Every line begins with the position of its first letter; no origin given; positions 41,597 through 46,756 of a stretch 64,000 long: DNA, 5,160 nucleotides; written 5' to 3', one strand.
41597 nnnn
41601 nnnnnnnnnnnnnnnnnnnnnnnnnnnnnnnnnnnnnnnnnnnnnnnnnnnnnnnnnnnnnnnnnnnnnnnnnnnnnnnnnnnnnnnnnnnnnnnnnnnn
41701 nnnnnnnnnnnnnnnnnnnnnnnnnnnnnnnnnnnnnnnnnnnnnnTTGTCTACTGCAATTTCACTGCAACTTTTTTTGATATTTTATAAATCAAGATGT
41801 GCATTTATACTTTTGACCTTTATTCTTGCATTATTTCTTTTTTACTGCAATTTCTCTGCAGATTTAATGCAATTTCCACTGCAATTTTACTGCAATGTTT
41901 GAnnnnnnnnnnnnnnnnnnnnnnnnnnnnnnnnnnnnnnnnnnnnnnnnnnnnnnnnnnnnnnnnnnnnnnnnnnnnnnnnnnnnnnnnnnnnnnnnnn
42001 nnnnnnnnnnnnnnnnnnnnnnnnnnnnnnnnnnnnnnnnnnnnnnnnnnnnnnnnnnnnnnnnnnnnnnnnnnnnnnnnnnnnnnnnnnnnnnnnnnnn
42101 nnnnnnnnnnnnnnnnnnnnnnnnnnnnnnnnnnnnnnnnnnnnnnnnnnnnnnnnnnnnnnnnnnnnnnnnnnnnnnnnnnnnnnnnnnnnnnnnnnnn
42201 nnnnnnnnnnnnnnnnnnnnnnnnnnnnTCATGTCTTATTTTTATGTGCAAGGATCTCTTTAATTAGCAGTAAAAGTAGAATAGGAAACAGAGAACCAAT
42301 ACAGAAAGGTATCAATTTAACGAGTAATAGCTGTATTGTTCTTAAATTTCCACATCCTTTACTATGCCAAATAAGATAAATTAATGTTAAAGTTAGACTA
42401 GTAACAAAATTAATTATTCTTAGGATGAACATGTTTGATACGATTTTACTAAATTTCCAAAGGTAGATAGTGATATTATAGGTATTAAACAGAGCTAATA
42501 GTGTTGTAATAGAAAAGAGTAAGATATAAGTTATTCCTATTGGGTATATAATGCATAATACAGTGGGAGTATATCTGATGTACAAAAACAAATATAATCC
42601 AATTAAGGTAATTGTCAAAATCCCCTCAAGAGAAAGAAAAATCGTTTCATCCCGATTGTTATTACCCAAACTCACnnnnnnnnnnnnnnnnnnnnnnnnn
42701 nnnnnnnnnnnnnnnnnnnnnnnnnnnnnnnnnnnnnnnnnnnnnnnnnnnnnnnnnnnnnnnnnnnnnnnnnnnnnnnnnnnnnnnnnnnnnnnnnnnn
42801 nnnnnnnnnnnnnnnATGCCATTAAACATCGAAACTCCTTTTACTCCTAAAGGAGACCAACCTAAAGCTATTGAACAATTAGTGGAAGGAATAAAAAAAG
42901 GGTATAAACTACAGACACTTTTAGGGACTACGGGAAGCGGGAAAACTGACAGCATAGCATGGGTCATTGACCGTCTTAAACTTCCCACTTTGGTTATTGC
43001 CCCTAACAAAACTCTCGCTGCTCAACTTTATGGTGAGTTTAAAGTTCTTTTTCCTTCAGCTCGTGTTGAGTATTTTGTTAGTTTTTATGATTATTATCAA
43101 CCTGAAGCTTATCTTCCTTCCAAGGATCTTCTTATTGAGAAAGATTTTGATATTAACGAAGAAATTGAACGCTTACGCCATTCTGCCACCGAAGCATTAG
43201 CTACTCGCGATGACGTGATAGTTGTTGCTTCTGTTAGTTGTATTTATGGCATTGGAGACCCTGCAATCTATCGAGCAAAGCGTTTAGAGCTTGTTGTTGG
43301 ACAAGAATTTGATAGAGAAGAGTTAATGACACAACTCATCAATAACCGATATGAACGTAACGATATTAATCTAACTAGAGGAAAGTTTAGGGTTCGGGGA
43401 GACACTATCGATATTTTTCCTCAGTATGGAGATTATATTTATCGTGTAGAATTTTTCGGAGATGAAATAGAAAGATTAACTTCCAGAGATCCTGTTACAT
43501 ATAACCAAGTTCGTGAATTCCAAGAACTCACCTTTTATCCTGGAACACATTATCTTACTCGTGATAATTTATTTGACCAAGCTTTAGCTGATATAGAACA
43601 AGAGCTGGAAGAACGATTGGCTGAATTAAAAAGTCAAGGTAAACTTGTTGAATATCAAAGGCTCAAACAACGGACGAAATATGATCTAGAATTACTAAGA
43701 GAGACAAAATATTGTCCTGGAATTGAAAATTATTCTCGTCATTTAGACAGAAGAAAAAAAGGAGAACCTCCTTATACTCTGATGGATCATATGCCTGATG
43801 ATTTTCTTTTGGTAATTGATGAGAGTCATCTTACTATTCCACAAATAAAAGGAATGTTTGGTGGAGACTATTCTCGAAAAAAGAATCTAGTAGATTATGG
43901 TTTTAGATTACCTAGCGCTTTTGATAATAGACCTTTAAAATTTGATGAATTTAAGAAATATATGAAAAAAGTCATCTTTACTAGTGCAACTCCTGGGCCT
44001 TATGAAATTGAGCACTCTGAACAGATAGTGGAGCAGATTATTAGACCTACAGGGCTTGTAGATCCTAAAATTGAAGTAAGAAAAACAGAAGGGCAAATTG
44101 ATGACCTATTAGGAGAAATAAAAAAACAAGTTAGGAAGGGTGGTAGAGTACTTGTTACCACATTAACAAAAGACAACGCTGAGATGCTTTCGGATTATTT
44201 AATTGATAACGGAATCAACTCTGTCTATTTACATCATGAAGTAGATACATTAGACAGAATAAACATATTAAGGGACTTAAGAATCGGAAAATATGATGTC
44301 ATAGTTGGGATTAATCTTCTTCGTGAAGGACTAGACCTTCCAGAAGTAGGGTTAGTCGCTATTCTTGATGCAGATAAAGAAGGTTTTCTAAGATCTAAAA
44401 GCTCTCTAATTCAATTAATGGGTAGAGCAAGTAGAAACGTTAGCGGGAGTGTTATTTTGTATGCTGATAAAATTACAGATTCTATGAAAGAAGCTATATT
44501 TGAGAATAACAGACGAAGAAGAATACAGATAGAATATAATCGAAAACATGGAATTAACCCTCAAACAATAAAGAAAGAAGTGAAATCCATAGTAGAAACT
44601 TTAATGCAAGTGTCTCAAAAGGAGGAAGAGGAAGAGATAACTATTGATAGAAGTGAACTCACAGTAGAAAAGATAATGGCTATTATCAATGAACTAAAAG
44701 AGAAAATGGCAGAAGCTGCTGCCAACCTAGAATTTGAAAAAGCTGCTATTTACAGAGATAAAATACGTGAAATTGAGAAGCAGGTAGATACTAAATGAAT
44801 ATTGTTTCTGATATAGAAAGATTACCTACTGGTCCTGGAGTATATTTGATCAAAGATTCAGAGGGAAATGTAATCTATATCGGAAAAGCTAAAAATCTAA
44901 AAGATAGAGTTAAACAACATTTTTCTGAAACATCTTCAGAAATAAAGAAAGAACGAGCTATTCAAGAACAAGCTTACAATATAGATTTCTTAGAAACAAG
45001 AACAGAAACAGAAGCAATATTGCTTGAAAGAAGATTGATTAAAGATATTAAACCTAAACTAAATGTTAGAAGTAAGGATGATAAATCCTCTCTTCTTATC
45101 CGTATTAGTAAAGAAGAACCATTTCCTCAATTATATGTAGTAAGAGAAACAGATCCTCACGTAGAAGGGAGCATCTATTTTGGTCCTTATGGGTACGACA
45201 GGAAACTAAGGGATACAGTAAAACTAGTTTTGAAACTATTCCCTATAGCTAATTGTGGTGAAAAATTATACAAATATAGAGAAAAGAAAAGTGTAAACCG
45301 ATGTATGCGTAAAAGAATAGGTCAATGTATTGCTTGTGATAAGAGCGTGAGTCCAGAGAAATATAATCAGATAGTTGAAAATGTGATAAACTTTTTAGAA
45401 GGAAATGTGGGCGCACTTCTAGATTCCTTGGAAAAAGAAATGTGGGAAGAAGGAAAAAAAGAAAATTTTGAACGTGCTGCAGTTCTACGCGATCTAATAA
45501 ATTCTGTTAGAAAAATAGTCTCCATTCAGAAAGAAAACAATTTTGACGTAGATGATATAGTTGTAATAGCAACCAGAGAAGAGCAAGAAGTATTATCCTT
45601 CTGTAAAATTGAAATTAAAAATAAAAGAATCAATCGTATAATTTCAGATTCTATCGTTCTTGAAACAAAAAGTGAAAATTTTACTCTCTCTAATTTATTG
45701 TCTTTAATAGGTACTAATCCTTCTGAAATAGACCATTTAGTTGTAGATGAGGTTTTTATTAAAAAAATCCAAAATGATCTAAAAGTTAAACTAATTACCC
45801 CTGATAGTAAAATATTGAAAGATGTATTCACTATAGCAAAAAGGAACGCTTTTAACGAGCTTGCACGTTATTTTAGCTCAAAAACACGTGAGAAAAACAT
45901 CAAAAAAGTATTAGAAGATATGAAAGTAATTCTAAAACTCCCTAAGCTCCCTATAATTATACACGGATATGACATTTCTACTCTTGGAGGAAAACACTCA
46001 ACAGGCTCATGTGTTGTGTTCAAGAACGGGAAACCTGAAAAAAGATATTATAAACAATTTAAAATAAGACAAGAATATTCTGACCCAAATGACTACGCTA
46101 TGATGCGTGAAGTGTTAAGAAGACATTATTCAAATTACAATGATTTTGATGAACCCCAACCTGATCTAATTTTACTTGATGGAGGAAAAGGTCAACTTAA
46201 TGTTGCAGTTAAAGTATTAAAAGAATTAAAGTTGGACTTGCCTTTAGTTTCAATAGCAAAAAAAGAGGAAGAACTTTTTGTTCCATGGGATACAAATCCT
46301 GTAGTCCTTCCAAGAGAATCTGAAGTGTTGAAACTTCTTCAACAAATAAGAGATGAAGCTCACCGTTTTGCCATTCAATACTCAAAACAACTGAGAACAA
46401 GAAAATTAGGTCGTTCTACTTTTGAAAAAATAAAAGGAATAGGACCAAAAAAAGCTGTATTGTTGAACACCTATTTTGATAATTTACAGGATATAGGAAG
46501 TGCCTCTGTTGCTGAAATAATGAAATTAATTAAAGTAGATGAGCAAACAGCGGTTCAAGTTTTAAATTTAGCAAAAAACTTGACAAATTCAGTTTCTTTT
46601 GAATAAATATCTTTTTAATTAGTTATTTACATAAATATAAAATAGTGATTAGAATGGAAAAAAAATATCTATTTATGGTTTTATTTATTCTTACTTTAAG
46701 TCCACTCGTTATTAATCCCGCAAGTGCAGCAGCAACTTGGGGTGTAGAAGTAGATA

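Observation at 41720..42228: Helically phased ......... repeat array in a 509-nt intergenic region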

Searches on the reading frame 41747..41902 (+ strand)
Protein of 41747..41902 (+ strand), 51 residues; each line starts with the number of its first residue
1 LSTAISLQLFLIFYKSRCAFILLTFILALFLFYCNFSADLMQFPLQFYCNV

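Call 8: search_protein_families(library=pfam, proteins=[window:41747-41902:+], max_evalue=0.01)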
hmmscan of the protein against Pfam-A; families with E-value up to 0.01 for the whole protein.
window:41747-41902:+ (51 aa): 0 families

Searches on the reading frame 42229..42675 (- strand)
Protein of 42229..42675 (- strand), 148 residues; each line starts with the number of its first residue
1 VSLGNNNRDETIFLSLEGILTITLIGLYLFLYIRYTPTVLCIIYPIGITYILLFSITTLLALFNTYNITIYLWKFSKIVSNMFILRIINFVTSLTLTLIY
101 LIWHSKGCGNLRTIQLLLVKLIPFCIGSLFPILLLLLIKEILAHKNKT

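Call 8: search_protein_families(library=pfam, proteins=[window:42229-42675:-], max_evalue=0.01)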
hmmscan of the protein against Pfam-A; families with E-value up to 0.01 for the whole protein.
window:42229-42675:- (148 aa): 0 families

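Call 63: find_homologous_proteins(query=window:42229-42675:-, max_evalue=0.001)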
Query window:42229-42675:- (148 aa): 4 proteins with E <= 0.001 among 84 candidates.
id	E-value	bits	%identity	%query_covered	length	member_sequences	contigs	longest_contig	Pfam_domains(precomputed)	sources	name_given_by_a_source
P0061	5.5e-83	294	99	100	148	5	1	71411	-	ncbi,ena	ncbi:MAG: hypothetical protein ACTSPJ_00910 [Candidatus Heimdallarchaeaceae archaeon]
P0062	4.2e-80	285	97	100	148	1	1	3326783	-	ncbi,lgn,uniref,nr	ncbi:MAG: hypothetical protein K9W46_09145 [Candidatus Heimdallarchaeum endolithica]|uniref:Uncharac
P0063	2.5e-57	211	73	98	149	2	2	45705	-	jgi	-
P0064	3.3e-57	211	81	76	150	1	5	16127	-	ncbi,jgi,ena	ncbi:MAG: hypothetical protein ACTSVB_05475 [Candidatus Heimdallarchaeaceae archaeon]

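Call 64: find_encoding_contigs(protein=P0064, flank=6000, max_places=5)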
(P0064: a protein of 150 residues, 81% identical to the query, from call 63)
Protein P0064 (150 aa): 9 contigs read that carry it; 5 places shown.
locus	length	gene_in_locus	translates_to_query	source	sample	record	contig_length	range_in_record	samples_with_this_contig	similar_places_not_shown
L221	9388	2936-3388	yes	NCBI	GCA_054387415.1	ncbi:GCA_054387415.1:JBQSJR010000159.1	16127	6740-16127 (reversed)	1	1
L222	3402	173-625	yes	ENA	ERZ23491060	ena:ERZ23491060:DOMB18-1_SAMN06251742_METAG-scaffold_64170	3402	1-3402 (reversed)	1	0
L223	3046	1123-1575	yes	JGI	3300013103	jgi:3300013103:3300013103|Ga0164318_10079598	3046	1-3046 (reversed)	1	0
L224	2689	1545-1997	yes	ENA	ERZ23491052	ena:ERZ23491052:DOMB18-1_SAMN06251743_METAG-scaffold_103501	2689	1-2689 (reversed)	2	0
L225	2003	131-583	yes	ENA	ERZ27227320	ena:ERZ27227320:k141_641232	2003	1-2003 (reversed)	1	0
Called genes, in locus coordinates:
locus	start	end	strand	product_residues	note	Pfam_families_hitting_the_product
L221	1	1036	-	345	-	PF04851:ResIII, PF17757:UvrB_inter, PF27431:UvrB_3rd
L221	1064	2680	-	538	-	PF14890:Intein_splicing, PF14528:LAGLIDADG_3, PF01381:HTH_3, PF12844:HTH_19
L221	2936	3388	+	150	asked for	-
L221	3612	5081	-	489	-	PF05048:NosD, PF13229:Beta_helix, PF05048:NosD, PF13229:Beta_helix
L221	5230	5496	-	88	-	-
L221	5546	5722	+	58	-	PF13384:HTH_23, PF13518:HTH_28 (weak), PF13551:HTH_29 (weak)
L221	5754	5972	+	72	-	-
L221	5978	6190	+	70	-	PF00665:rve (faint)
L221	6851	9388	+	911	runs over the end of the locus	-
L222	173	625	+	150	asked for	-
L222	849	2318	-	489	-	PF05048:NosD, PF13229:Beta_helix, PF05048:NosD, PF13229:Beta_helix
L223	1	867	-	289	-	?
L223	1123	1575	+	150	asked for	-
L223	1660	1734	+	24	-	-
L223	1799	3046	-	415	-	?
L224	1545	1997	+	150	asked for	-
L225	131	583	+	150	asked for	-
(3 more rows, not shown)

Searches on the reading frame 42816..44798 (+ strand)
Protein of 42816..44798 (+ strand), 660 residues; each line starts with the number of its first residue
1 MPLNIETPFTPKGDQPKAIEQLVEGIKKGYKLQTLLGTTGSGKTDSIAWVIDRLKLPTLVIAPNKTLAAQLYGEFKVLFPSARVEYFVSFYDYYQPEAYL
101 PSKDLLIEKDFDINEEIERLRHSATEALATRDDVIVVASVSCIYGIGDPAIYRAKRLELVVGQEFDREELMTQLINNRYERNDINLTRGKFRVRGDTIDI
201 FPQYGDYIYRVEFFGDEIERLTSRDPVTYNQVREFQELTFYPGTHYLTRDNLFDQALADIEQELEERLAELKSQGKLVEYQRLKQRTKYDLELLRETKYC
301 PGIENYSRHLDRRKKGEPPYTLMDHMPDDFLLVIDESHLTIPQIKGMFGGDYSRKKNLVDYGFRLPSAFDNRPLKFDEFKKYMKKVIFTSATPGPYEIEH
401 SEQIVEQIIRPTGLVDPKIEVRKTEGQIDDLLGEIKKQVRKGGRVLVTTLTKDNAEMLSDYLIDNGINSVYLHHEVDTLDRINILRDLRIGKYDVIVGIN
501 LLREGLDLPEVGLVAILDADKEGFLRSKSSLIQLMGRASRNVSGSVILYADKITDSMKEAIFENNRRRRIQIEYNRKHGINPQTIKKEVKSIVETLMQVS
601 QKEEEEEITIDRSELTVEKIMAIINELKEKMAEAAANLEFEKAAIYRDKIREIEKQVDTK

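Call 8: search_protein_families(library=pfam, proteins=[window:42816-44798:+], max_evalue=0.01)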
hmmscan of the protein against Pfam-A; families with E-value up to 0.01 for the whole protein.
window:42816-44798:+ (660 aa): 7 families
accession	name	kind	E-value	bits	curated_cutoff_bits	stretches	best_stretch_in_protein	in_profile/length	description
PF17757.6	UvrB_inter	-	8.2e-31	106.4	22.9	1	157-246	1-91/91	UvrB interaction domain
PF12344.14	UvrB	-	3.7e-22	78.3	27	1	548-589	1-42/43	Ultra-violet resistance protein B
PF00271.37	Helicase_C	-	2.7e-17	63.5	23.5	1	430-541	5-109/110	Helicase conserved C-terminal domain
PF02151.25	UVR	-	3.8e-10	39.6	21.5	1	623-656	3-36/36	UvrB/uvrC motif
PF04851.21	ResIII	-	1.7e-09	38.2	22.5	1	11-85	4-83/164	Type III restriction enzyme, res subunit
PF00270.35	DEAD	-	8.5e-06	26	26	1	15-84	4-76/167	DEAD/DEAH box helicase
PF19121.6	DUF5805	-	0.00078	20.2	28.5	1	246-276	27-57/67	Family of unknown function (DUF5805)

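Call 9: find_encoding_contigs(protein=window:42816-44798:+, flank=10000, max_places=6)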
Protein window:42816-44798:+ (660 aa): 4 contigs read that carry it; 3 places shown.
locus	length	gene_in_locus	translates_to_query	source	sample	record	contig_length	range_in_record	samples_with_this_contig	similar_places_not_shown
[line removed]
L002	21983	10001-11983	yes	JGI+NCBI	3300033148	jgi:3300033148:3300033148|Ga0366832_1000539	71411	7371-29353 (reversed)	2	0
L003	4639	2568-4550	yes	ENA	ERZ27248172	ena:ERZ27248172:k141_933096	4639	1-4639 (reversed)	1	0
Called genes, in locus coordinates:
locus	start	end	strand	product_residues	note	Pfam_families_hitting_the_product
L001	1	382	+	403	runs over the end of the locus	PF00155:Aminotran_1_2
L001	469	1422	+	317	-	PF02729:OTCace_N, PF00185:OTCace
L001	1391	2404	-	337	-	PF00291:PALP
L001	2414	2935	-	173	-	PF00293:NUDIX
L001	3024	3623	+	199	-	PF00025:Arf (weak)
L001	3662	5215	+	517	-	-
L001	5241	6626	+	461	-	-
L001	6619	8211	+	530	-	-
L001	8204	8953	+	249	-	PF02985:HEAT (faint), PF13646:HEAT_2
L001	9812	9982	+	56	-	-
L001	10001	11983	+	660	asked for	PF00270:DEAD (faint), PF04851:ResIII, PF17757:UvrB_inter, PF27431:UvrB_3rd, PF00271:Helicase_C, PF12344:UvrB, PF02151:UVR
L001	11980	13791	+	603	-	PF01541:GIY-YIG, PF20815:GIY_YIG_2 (faint), PF27096:UvrC_M, PF08459:UvrC_RNaseH_dom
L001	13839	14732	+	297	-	-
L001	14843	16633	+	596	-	PF08439:Peptidase_M3_N, PF01432:Peptidase_M3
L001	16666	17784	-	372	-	PF04981:NMD3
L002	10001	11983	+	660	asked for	PF00270:DEAD (faint), PF04851:ResIII, PF17757:UvrB_inter, PF27431:UvrB_3rd, PF00271:Helicase_C, PF12344:UvrB, PF02151:UVR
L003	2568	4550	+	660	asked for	PF00270:DEAD (faint), PF04851:ResIII, PF17757:UvrB_inter, PF27431:UvrB_3rd, PF00271:Helicase_C, PF12344:UvrB, PF02151:UVR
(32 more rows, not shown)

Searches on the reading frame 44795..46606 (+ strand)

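Call 8: search_protein_families(library=pfam, proteins=[window:44795-46606:+], max_evalue=0.01)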
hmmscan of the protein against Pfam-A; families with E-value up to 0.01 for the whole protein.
window:44795-46606:+ (603 aa): 6 families
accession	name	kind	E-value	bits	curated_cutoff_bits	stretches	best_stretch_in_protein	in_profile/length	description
PF08459.17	UvrC_RNaseH_dom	-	5.7e-53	179.4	22.3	1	379-527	3-159/159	UvrC RNAse H endonuclease domain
PF01541.30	GIY-YIG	-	9.6e-12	45.5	22.6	1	15-90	3-78/78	GIY-YIG catalytic domain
PF20815.3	GIY_YIG_2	-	2.2e-06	28.2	22.4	1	18-47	25-56/153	GIY-YIG catalytic domain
PF14520.12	HHH_5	-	4.6e-05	24.3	27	1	544-590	5-52/57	Helix-hairpin-helix domain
PF02151.25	UVR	-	7.6e-05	22.8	21.5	1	209-240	4-35/36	UvrB/uvrC motif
PF24348.1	DUF7508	-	0.00011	22.7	26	1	6-48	14-55/79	Domain of unknown function (DUF7508)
